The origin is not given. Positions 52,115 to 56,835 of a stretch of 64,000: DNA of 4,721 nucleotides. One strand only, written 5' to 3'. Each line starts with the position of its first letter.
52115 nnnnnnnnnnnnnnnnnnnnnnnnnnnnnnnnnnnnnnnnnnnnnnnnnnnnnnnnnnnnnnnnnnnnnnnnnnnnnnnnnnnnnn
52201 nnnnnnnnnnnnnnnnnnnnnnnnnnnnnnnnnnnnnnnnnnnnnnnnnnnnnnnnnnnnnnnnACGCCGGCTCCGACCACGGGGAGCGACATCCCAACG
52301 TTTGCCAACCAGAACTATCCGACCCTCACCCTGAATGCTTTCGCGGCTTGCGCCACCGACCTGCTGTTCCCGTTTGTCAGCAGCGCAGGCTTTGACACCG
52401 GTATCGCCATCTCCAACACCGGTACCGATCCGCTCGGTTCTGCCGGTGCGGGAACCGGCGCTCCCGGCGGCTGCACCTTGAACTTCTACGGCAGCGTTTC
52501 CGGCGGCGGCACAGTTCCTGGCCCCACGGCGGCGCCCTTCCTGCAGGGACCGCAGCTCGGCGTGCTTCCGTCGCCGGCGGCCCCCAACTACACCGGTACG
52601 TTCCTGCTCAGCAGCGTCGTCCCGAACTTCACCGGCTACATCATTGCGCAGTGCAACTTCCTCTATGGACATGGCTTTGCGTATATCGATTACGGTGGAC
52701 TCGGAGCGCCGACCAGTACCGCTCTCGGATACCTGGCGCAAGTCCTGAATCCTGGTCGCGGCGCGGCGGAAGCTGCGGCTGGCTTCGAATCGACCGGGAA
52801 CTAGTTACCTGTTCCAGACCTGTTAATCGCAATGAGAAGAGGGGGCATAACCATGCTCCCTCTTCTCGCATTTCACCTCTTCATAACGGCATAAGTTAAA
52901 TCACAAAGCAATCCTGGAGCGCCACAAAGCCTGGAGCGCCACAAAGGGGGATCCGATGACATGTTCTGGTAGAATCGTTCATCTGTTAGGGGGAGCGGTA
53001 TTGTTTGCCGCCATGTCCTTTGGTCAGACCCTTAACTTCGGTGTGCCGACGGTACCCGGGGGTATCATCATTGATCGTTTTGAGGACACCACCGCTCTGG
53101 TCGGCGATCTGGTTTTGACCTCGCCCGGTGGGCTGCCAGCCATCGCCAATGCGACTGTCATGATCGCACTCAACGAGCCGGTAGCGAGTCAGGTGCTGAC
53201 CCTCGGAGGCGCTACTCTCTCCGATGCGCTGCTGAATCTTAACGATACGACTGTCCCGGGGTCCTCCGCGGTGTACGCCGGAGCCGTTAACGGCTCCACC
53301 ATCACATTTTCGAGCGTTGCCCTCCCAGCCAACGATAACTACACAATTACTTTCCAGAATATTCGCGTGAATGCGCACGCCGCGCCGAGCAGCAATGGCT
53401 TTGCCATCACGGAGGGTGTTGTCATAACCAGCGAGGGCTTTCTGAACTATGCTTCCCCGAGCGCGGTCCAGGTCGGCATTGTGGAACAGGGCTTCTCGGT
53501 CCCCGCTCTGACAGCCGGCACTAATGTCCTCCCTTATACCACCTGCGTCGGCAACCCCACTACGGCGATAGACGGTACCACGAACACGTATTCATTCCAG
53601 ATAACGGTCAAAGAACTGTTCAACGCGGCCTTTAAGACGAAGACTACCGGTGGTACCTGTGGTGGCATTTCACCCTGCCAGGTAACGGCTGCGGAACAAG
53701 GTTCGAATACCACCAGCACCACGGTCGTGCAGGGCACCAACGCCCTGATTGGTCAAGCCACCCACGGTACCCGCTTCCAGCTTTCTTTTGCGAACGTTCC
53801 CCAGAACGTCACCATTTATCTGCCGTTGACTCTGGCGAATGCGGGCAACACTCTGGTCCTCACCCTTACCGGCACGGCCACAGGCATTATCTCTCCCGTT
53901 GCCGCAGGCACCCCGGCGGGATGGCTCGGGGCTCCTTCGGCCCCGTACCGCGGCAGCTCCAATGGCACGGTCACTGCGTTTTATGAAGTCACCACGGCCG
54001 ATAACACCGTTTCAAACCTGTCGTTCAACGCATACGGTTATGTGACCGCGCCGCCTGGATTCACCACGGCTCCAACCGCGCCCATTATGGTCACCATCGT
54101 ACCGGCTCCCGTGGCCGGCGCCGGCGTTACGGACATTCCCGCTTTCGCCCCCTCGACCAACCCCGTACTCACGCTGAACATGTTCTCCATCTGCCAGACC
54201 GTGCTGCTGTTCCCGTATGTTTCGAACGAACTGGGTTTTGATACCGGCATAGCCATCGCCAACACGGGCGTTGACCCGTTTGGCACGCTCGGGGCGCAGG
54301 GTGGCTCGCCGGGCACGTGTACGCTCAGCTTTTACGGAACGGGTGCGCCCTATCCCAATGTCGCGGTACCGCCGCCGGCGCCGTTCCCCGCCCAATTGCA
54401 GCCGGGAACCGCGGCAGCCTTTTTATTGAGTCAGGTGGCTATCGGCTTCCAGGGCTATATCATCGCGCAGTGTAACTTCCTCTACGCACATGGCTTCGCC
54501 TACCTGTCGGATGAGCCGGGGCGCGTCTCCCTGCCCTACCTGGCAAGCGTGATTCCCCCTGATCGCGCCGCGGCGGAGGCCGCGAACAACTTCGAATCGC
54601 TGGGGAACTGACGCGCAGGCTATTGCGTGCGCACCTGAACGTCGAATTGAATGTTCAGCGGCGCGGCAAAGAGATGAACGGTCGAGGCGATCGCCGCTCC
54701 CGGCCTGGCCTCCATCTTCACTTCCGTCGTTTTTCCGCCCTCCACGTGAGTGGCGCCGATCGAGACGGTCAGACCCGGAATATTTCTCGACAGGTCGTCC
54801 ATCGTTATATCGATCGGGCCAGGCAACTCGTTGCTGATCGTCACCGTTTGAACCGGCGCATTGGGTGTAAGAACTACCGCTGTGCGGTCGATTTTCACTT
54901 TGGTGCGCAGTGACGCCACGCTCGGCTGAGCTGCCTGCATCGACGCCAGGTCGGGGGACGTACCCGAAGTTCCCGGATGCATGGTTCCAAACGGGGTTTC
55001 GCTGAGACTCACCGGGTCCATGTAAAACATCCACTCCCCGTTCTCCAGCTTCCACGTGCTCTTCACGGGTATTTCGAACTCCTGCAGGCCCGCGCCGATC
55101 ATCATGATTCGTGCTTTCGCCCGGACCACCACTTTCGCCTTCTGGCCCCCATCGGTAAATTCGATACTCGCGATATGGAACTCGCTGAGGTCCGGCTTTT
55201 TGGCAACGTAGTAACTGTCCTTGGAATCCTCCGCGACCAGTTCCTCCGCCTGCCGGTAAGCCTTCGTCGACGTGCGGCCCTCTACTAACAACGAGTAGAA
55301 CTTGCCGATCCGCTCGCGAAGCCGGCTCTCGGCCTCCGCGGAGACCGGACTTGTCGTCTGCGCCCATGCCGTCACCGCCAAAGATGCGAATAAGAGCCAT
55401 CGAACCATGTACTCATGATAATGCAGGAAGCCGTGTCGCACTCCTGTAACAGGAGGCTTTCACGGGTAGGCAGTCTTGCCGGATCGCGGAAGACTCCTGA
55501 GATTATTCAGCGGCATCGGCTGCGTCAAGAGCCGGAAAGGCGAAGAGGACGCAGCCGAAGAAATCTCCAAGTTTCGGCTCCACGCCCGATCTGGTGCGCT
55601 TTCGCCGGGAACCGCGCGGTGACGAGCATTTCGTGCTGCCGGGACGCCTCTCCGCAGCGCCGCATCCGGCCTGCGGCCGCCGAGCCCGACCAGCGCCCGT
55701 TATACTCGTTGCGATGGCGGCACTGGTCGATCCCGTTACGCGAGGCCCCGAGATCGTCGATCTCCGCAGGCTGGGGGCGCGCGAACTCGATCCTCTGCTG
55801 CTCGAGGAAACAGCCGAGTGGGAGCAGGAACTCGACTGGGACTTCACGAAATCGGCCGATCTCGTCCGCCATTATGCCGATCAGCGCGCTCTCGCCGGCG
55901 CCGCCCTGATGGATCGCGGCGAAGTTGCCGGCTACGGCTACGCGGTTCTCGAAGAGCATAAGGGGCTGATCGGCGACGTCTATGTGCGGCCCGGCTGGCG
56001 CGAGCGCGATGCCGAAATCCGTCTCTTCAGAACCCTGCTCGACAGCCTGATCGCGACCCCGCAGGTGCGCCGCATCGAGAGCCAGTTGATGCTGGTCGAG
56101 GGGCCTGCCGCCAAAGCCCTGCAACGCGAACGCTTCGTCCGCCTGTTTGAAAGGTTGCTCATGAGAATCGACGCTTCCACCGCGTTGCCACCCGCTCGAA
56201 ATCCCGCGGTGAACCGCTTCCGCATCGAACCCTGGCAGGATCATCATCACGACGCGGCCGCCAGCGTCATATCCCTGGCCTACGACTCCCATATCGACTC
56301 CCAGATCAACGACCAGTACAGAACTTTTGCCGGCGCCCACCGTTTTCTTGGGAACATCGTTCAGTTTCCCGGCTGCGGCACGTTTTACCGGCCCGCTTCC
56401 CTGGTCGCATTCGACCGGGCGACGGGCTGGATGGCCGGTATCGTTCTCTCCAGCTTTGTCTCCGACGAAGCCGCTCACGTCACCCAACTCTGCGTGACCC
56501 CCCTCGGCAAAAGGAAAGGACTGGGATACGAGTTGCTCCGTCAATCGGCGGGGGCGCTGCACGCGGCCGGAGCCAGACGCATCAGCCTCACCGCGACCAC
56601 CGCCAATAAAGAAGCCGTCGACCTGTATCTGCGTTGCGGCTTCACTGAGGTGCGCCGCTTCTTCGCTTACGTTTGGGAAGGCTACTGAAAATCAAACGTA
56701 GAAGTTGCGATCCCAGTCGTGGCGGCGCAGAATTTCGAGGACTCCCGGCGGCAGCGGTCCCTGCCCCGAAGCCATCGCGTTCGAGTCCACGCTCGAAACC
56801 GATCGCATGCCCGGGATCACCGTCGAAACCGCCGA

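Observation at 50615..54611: Tandem paralogous secreted proteins of unknown family behind an AT-rich, promoter-rich leader: candidate surface-array or fibre subunits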

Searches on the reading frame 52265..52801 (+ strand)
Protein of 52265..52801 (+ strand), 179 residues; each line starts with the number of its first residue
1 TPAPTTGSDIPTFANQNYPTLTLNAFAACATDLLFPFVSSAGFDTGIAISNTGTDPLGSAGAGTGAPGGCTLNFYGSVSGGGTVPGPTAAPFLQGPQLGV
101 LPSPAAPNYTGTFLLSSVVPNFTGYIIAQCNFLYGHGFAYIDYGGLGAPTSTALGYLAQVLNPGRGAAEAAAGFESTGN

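Call 53: predict_structure(alignment_id=A5)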
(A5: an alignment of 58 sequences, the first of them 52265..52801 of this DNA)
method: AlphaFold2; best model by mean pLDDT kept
length: 179 residues; sequences in the alignment: 58
mean_pLDDT: 73.2   pTM: 0.67
mean pLDDT of the five models: 73.2, 73.1, 71.2, 69.5, 68.4
residues with pLDDT >= 90: 45; 70-90: 59; 50-70: 49; < 50: 26
segments of 3 or more residues with pLDDT < 50: 1-3, 21-27, 95-102, 173-179
pLDDT, mean of each block of 10 residues (from residue 1): 58 65 50 92 90 63 69 94 89 50 68 90 94 85 72 82 59 48
secondary structure, 60 per line:
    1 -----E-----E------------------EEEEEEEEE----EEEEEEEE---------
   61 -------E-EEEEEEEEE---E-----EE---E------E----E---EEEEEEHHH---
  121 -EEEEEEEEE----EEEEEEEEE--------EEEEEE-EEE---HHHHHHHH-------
elements in order: E31-39 E44-51 E70-78 E109-114 E122-130 E135-143 E152-157 E159-161 H165-172

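Call 56: fold_search(model_id=the predicted structure, library=pdb)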
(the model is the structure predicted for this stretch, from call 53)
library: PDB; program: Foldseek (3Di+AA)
matches with E <= 10: 683; with E <= 0.001: 0
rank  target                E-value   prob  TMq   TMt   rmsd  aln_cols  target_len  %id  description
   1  1nc7_A                2.5e-03  1.00  0.43  0.62   3.9       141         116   13  Crystal Structure of Thermotoga maritima 1070 (released 2003-07-01)
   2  1nc7_D                3.5e-03  1.00  0.43  0.62   3.9       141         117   13  Crystal Structure of Thermotoga maritima 1070 (released 2003-07-01)
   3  1nc7_B                4.3e-03  1.00  0.44  0.65   3.9       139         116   14  Crystal Structure of Thermotoga maritima 1070 (released 2003-07-01)
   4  7wrk                  6.5e-02  0.33  0.22  0.23   8.7       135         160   13  Structure of hypothetical protein TTHA1873 from Thermus thermophilus (released 2022-03-09)
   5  5fax_A                1.4e-01  0.57  0.28  0.14  12.2       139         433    9  Structure of subtilase SubHal from Bacillus halmapalus (released 2016-05-18)
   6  4rmb_B                1.5e-01  0.21  0.23  0.25   9.2       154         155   10  Crystal structure of keratin 4 binding domain of surface adhesin Srr-1 of S.agalactiae (released 2015-02-11)
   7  7alk_A                1.8e-01  0.10  0.16  0.13  15.7       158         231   12  Structure of Drosophila C2-DSL-EGF1 (released 2021-08-04)
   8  7bvc_B                2.1e-01  0.25  0.26  0.07  11.2       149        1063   11  Cryo-EM structure of Mycobacterium smegmatis arabinosyltransferase EmbA-EmbB-AcpM2 in complex with ethambutol (released 2020-04-29)
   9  5wtf_A                2.2e-01  0.18  0.23  0.19  12.7       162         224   12  Cryo-EM structure for Hepatitis A virus empty particle (released 2017-01-25)
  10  7wwn                  2.6e-01  0.16  0.22  0.23   8.5       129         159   14  Structure of hypothetical protein TTHA1873 from Thermus thermophilus with Potassium mercuric iodide (released 2022-04-06)
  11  4hmy_M                2.6e-01  0.05  0.12  0.08  19.1       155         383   10  Structural basis for recruitment and activation of the AP-1 clathrin adaptor complex by Arf1 (released 2013-03-06)
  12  3nru_E                3.1e-01  0.30  0.28  0.30   7.9       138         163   10  Ligand binding domain of EPHA7 (released 2010-12-08)
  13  4rmb_A                3.3e-01  0.18  0.24  0.29   8.1       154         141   10  Crystal structure of keratin 4 binding domain of surface adhesin Srr-1 of S.agalactiae (released 2015-02-11)
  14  4mc5_A                3.5e-01  0.16  0.23  0.11  12.1       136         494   10  Crystal structure of a subtype H18 hemagglutinin homologue from A/flat-faced bat/Peru/033/2010 (H18N11) (released 2013-10-23)
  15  5iqo_A                3.5e-01  0.08  0.18  0.21  15.8       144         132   11  Crystal structure of the E. coli type 1 pilus subunit FimG (engineered variant with substitutions Q134E and S138E; N-t (released 2016-07-06)
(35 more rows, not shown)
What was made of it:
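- Closest known: Thermotoga maritima TM1070. Same: It is the best structural match to the family's C-terminal domain: Foldseek probability 1.0, TM-score 0.62-0.65 on the target, rmsd 3.9 A (call 56).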

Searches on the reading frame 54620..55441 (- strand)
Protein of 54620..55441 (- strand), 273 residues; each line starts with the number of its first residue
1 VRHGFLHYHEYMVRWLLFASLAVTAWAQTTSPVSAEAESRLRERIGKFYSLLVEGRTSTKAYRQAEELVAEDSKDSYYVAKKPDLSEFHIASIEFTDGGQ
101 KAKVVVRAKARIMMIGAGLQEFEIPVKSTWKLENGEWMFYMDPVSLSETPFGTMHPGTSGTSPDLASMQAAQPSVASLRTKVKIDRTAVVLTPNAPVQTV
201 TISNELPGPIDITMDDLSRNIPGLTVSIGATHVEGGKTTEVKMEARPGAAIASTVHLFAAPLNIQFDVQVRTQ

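Call 4: search_protein_families(library=pfam, proteins=[window:54620-55441:-], max_evalue=0.1)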
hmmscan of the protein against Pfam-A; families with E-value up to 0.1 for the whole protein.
window:54620-55441:- (273 aa): 0 families

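Call 5: search_protein_families(library=ncbifam, proteins=[window:54620-55441:-], max_evalue=0.1)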
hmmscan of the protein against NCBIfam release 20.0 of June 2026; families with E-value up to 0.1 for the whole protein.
window:54620-55441:- (273 aa): 1 family
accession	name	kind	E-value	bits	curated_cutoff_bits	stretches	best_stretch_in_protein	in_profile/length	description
NF012200.0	choice_anch_D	domain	0.08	13.5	45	1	169-250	11-92/108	choice-of-anchor D domain-containing protein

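Call 58: search_solved_structures(query=A7, max_evalue=1)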
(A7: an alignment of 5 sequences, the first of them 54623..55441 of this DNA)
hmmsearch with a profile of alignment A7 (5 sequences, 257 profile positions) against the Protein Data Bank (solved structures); distinct sequences matched with E-value up to 1: 1.
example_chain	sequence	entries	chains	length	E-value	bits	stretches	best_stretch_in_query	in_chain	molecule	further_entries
9y7b_A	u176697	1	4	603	0.14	14.7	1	125-177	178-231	IF3A Tn6677 TnsB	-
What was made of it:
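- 54620..55441 (-): Conserved convergent neighbour, 273 aa, with a signal peptide and normal charge content (21% charged residues). Function unknown. No Pfam or PDB match (calls 4, 58).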

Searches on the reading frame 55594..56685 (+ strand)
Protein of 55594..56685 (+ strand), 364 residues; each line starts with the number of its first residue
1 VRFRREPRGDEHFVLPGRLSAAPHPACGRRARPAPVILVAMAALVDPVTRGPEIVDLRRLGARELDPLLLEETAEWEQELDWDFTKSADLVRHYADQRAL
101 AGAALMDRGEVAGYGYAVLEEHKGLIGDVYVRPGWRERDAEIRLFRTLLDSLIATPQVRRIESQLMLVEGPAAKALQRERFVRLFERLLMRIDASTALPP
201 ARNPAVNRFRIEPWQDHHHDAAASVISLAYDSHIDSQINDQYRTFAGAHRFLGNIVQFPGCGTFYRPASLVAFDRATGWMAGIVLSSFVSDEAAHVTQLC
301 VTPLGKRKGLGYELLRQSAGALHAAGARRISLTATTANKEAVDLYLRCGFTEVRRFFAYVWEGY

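Call 76: search_protein_families(library=pfam, proteins=[window:55594-56685:+], max_evalue=0.001)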
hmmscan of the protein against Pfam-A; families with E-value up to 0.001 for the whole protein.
window:55594-56685:+ (364 aa): 5 families
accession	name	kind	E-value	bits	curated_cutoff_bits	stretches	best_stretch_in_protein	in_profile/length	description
PF00583.31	Acetyltransf_1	-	2.2e-13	50.9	20.7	1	276-350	40-116/116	Acetyltransferase (GNAT) family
PF13508.13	Acetyltransf_7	-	6.1e-09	36.6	27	1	282-352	16-84/84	Acetyltransferase (GNAT) domain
PF13673.13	Acetyltransf_10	-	1.1e-08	35.5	23.6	1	291-354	49-111/128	Acetyltransferase (GNAT) domain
PF08445.16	FR47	-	2.2e-05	24.8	22.1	1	294-353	22-80/86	FR47-like protein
PF13302.13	Acetyltransf_3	-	0.00052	21.1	25.4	0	209-351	2-138/138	Acetyltransferase (GNAT) domain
